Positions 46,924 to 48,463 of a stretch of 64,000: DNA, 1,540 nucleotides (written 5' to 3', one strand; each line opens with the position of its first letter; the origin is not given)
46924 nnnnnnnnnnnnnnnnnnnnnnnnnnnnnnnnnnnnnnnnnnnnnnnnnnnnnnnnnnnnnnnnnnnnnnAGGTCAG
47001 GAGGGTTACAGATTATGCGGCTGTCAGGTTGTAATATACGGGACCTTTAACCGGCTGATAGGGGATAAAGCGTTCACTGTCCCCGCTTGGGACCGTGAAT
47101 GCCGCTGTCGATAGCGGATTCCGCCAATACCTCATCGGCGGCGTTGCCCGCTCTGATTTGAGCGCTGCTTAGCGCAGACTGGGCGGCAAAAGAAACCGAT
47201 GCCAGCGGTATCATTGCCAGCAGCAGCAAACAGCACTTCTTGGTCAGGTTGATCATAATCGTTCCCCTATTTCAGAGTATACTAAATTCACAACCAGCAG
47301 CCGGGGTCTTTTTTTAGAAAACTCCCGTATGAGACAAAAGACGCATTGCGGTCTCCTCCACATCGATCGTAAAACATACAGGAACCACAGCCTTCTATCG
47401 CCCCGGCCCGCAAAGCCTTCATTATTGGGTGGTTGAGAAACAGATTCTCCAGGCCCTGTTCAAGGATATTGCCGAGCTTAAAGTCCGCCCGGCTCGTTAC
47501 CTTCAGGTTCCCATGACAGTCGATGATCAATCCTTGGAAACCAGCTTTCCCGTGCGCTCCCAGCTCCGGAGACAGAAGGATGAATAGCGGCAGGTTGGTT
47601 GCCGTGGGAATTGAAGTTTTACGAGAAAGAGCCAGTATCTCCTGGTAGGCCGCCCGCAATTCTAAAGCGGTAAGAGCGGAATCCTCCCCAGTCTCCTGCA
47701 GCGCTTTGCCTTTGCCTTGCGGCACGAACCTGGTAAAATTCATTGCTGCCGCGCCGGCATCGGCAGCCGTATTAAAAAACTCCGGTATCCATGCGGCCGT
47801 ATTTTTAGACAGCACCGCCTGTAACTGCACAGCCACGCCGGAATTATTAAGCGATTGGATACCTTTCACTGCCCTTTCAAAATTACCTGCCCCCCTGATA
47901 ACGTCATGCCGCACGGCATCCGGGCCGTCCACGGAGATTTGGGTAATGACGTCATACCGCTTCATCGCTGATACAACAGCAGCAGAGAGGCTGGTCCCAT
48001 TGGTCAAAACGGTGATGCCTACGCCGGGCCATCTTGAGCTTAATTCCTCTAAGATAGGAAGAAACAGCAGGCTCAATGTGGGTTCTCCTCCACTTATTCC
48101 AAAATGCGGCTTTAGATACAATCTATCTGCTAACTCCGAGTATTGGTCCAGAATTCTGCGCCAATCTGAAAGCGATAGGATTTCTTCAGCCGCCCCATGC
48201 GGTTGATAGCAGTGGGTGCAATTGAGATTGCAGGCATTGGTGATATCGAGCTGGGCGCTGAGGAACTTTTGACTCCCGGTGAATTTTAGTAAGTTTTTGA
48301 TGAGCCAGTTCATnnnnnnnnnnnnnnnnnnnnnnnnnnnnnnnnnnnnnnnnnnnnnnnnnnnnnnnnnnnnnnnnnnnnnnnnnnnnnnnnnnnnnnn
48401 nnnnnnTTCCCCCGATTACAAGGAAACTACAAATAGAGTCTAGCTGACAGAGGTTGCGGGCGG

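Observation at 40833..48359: Island-borne candidate peptide-signalling circuit: rSAM/SPASM enzyme, secreted 60-aa peptide, orphan SBP, hybrid HK, DHp mini-protein, sigma54 activator and a sigma54-driven Cys-rich output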

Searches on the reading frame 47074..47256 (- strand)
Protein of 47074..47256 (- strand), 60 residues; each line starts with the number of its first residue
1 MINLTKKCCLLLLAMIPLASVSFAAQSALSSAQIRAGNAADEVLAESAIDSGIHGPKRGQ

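Call 3: search_protein_families(library=pfam, proteins=[window:47074-47256:-], max_evalue=0.01)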
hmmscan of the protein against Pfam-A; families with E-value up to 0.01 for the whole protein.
window:47074-47256:- (60 aa): 0 families

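Call 4: search_protein_families(library=ncbifam, proteins=[window:47074-47256:-], max_evalue=0.01)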
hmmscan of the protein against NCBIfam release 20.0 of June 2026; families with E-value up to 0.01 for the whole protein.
window:47074-47256:- (60 aa): 0 families

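Call 87: find_homologous_proteins(query=window:47074-47256:-, max_evalue=0.01)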
Query window:47074-47256:- (60 aa): 3 proteins with E <= 0.01 among 3 candidates.
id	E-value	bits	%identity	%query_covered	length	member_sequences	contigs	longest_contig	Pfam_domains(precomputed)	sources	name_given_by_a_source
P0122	2.0e-29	117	100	100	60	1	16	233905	-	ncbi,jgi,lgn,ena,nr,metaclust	ncbi:MAG: hypothetical protein A2X31_04660 [Elusimicrobia bacterium GWB2_63_22]|nr:MAG: hypothetical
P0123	6.4e-24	100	85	100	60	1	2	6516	-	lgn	-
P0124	5.0e-22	94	82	100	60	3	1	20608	-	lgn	-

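Call 88: find_encoding_contigs(protein=P0124, flank=10000, max_places=2)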
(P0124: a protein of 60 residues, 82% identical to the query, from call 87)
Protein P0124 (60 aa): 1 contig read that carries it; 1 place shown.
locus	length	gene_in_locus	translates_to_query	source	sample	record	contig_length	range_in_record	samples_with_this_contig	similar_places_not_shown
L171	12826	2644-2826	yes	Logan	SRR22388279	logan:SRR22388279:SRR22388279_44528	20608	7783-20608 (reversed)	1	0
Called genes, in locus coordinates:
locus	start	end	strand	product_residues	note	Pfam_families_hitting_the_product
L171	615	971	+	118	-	PF00072:Response_reg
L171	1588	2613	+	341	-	PF04055:Radical_SAM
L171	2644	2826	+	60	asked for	-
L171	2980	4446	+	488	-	PF00496:SBP_bac_5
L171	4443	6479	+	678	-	PF00512:HisKA (faint), PF02518:HATPase_c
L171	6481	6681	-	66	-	-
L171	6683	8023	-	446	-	PF00072:Response_reg, PF00158:Sigma54_activat, PF13191:AAA_16 (weak), PF14532:Sigma54_activ_2, PF00004:AAA, PF07728:AAA_5, PF25601:AAA_lid_14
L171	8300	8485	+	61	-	-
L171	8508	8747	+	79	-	-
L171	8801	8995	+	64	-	-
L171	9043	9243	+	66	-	-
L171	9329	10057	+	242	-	PF07719:TPR_2 (faint), PF13432:TPR_16 (faint), PF00515:TPR_1 (faint)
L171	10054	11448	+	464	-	PF13353:Fer4_12 (weak), PF04055:Radical_SAM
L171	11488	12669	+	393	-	-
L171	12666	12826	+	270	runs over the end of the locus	PF13349:DUF4097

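Call 92: search_protein_families(library=ncbifam, proteins=[L171:8300-8485:+, L171:8508-8747:+, L171:8801-8995:+, L171:9043-9243:+, L171:9329-10057:+, L171:10054-11448:+, L171:11488-12669:+, L171:615-971:+], max_evalue=0.01)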
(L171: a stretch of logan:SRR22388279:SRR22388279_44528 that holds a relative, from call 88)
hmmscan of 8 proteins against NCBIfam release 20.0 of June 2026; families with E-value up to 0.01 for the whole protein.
L171:8300-8485:+ (61 aa): 0 families

L171:8508-8747:+ (79 aa): 0 families

L171:8801-8995:+ (64 aa): 0 families

L171:9043-9243:+ (66 aa): 0 families

L171:9329-10057:+ (242 aa): 3 families
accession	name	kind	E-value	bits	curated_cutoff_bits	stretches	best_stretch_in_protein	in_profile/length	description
NF052415.1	T3SS_chap_SctY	equivalog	0.0028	18.2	70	0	154-206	47-103/106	type III secretion apparatus assembly chaperone SctY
TIGR02552.1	LcrH_SycD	equivalog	0.003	17.3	104.8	0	190-235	62-107/136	SycD/LcrH family type III secretion system chaperone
NF047558.1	TPR_END_plus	domain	0.005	16.8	32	0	149-175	1-27/56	TPR end-of-group domain-containing protein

L171:10054-11448:+ (464 aa): 57 families (the best 25 are shown)
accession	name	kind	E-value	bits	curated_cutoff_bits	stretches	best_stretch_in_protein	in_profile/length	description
TIGR04280.1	geopep_mat_rSAM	hypoth_equivalog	7.1e-35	120.8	400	1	7-439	3-409/428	geopeptide radical SAM maturase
TIGR04463.1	rSAM_vs_C_rich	equivalog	2.2e-33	115.7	525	1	84-424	65-396/438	TIGR04463 family radical SAM/SPASM RiPP maturase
NF047865.1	rSAM_PapB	equivalog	2e-30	106.2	340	1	101-436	5-330/330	PapB family radical SAM/SPASM ranthipeptide maturase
NF038107.1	rSAM_NF038107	equivalog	2.5e-27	95.7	600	2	21-279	16-267/444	Cys-every-fifth radical SAM/SPASM peptide maturase CefB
NF052473.1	rSAM_FlmE_OhkG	exception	5.2e-27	94.7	500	1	8-454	4-456/481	FlmE/OhkG family radical SAM/SPASM peptide maturase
TIGR04334.1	rSAM_Clo7bot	equivalog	1.5e-25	89.8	600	1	7-457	2-437/440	radical SAM/SPASM domain Clo7bot peptide maturase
NF041298.1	rSAM_mat_DynA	equivalog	2.1e-23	82.9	450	1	107-428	9-327/356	dynobactin maturation radical SAM/SPASM protein DynA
TIGR04064.1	rSAM_nif11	equivalog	2.5e-22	79.2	518.7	1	97-439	76-417/459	nif11-like peptide radical SAM maturase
TIGR03942.1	sulfatase_rSAM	equivalog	7.3e-21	74.6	349.45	2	105-273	7-174/363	anaerobic sulfatase maturase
TIGR03974.1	rSAM_six_Cys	equivalog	6.7e-19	68.1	425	1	80-435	80-429/451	thioether cross-link-forming SCIFF peptide maturase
NF040492.1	not_ScfB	exception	2.1e-17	63.2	855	2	100-253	96-248/450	ScfB-related radical SAM/SPASM orphan maturase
TIGR04163.1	rSAM_cobopep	equivalog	2.7e-17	62.6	375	2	105-280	70-240/428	peptide-modifying radical SAM enzyme CbpB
TIGR04068.1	rSAM_ocin_clost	equivalog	2.9e-15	56.1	500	1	57-247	47-232/462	Cys-rich peptide radical SAM maturase CcpM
NF038283.1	viperin_w_prok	equivalog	2.4e-14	53.2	180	1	107-259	10-159/281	viperin family antiviral radical SAM protein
TIGR03906.1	quino_hemo_SAM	equivalog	4.6e-14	51.9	453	1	100-445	95-440/467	quinohemoprotein amine dehydrogenase maturation protein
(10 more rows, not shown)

L171:11488-12669:+ (393 aa): 2 families
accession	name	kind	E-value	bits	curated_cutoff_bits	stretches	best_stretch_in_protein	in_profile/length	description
NF041824.1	daptide_HExxH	equivalog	2.2e-08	33.6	300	1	112-280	108-279/379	daptide biosynthesis intramembrane metalloprotease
NF058609.1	RiPP_HExxH_LiaK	equivalog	1.3e-06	28.3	225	1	167-279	92-206/246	YydH/LiaK family epipeptide maturation metalloprotease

L171:615-971:+ (118 aa): 46 families (the best 25 are shown)
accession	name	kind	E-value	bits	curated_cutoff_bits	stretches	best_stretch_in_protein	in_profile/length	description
NF045717.1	DVU0259_DivK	exception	8.4e-11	42.1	160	1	1-117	1-116/117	DVU0259 family response regulator domain-containing protein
NF046022.1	RespRegCpdRBruc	equivalog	7e-10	38.9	180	1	4-117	3-117/120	cell cycle two-component system response regulator CpdR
NF011695.0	PRK15115.1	equivalog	3.2e-09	36.1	763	1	2-117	6-122/445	two-component system response regulator GlrR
NF047793.1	ResRegPgtA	equivalog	1.5e-08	33.9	650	1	3-117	6-121/414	two-component system response regulator PgtA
NF008034.0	PRK10766.1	equivalog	2.3e-08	33.8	275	1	1-90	1-88/231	two-component system response regulator TorR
NF007928.2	PRK10643.1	equivalog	4.2e-08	33.1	330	1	4-82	2-78/216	two-component system response regulator PmrA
NF033791.1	ActR_PrrA_rreg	equivalog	5.4e-08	33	250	1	4-114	3-114/173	ActR/PrrA/RegA family redox response regulator transcription factor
TIGR01818.1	ntrC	equivalog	7.9e-08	31.5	558.6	1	5-117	1-114/463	nitrogen regulation protein NR(I)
NF007005.1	PRK09468.1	equivalog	5.7e-07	29.2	331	1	3-89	4-89/237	osmolarity response regulator transcription factor OmpR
NF008099.0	PRK10841.1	equivalog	1e-06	26.8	920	1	4-108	826-931/949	two-component system sensor histidine kinase RcsC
NF050064.1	BlResRespRegCbrR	equivalog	1.7e-06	27.3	600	1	1-73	1-74/415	bile resistance response regulator CbrR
NF007969.0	PRK10693.1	equivalog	1.9e-06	27.1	329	1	3-89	8-95/337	two-component system response regulator RssB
TIGR02154.1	PhoB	equivalog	3.1e-06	26.6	296.2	1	1-72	1-72/226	phosphate regulon transcriptional regulator PhoB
NF008469.0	PRK11361.1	equivalog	3.3e-06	26.1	714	1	3-117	5-120/461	acetoacetate metabolism transcriptional regulator AtoC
NF053512.1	nitric_RR_NosR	exception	5.9e-06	25.5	400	1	5-83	1-78/422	response regulator c-di-GMP phosphodiesterase, NosR family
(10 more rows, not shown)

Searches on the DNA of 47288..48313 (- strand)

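Call 26: search_rna_families(sources=[L001, L002, L003, L004, L005, L006, L007, L008, L009], threshold=gathering)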
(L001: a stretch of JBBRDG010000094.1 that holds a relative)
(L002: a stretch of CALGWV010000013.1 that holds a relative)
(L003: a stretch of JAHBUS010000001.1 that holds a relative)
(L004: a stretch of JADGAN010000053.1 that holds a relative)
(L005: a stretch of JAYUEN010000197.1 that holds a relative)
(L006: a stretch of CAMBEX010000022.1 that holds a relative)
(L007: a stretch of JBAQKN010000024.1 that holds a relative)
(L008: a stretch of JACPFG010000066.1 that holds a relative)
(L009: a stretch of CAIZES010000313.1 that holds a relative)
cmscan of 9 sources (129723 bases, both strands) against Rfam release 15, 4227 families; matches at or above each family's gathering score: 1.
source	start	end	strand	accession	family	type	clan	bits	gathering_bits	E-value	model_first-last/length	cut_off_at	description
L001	961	1031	+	RF03165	2dG-II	Cis-reg; riboswitch;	CL00123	83.2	60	8.2e-20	1-71/71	no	2dG-II purine riboswitch aptamer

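Call 27: search_rna_families(sources=[L010, L011, L012, L013, L014], threshold=gathering)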
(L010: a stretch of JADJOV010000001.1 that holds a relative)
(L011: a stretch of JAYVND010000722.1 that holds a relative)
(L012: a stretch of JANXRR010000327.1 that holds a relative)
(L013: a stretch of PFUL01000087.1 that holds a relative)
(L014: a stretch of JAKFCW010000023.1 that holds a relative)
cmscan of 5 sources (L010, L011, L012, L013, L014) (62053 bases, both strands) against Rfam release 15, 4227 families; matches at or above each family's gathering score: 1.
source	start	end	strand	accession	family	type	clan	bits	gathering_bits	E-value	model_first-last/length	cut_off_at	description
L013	9832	9902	+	RF03165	2dG-II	Cis-reg; riboswitch;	CL00123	70.7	60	4.1e-16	1-71/71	no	2dG-II purine riboswitch aptamer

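Call 39: search_rna_families(sources=[L081, L082, L083, L161, L163, L165, L166, L167], threshold=gathering)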
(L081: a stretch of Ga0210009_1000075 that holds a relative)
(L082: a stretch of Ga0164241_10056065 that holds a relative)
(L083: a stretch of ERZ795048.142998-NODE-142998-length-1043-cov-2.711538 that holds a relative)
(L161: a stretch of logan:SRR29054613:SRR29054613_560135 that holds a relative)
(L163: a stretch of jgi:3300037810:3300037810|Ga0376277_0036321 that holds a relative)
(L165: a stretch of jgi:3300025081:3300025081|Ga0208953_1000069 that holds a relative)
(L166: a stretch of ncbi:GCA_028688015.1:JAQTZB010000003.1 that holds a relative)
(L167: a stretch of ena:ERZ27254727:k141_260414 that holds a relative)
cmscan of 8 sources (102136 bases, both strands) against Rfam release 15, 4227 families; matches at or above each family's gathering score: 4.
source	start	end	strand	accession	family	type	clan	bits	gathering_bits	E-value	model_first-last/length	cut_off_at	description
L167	9890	9960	+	RF03165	2dG-II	Cis-reg; riboswitch;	CL00123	85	60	1.7e-20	1-71/71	no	2dG-II purine riboswitch aptamer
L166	17584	17654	-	RF03165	2dG-II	Cis-reg; riboswitch;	CL00123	84.2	60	3.3e-20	1-71/71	no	2dG-II purine riboswitch aptamer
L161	1879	1949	+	RF03165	2dG-II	Cis-reg; riboswitch;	CL00123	76.7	60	7.8e-18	1-71/71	no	2dG-II purine riboswitch aptamer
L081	9832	9902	+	RF03165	2dG-II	Cis-reg; riboswitch;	CL00123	70.7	60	6.7e-16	1-71/71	no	2dG-II purine riboswitch aptamer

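Call 40: search_rna_families(sources=[L168, L169, L170, L162, L164], threshold=gathering)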
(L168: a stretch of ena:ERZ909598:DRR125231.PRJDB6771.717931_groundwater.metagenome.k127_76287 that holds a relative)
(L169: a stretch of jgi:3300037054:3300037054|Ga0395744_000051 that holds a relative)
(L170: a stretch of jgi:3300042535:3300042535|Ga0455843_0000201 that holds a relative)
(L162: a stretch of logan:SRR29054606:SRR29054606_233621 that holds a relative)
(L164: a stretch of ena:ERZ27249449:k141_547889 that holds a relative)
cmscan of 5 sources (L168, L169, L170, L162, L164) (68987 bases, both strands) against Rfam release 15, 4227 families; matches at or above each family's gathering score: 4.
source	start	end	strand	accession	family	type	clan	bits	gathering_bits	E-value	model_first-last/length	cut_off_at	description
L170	4043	4113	+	RF03165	2dG-II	Cis-reg; riboswitch;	CL00123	84.9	60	1.3e-20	1-71/71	no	2dG-II purine riboswitch aptamer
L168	9891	9961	+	RF03165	2dG-II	Cis-reg; riboswitch;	CL00123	81.9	60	1.1e-19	1-71/71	no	2dG-II purine riboswitch aptamer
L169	9709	9779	+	RF03165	2dG-II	Cis-reg; riboswitch;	CL00123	79.8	60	5.3e-19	1-71/71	no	2dG-II purine riboswitch aptamer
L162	3427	3497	+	RF03165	2dG-II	Cis-reg; riboswitch;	CL00123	76.7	60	5.3e-18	1-71/71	no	2dG-II purine riboswitch aptamer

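Call 54: search_rna_families(source=L165, start=1, end=21038, threshold=evalue, max_evalue=0.1, show_alignments=2)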
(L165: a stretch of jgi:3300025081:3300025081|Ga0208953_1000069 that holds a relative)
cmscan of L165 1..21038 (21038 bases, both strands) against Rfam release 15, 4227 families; matches with E-value up to 0.1: 2.
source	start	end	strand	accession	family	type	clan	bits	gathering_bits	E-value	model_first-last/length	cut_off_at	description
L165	9881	9951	+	RF03165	2dG-II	Cis-reg; riboswitch;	CL00123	39.2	60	1.5e-06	1-71/71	no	2dG-II purine riboswitch aptamer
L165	1765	1835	+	RF03165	2dG-II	Cis-reg; riboswitch;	CL00123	37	60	7.3e-06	1-71/71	no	2dG-II purine riboswitch aptamer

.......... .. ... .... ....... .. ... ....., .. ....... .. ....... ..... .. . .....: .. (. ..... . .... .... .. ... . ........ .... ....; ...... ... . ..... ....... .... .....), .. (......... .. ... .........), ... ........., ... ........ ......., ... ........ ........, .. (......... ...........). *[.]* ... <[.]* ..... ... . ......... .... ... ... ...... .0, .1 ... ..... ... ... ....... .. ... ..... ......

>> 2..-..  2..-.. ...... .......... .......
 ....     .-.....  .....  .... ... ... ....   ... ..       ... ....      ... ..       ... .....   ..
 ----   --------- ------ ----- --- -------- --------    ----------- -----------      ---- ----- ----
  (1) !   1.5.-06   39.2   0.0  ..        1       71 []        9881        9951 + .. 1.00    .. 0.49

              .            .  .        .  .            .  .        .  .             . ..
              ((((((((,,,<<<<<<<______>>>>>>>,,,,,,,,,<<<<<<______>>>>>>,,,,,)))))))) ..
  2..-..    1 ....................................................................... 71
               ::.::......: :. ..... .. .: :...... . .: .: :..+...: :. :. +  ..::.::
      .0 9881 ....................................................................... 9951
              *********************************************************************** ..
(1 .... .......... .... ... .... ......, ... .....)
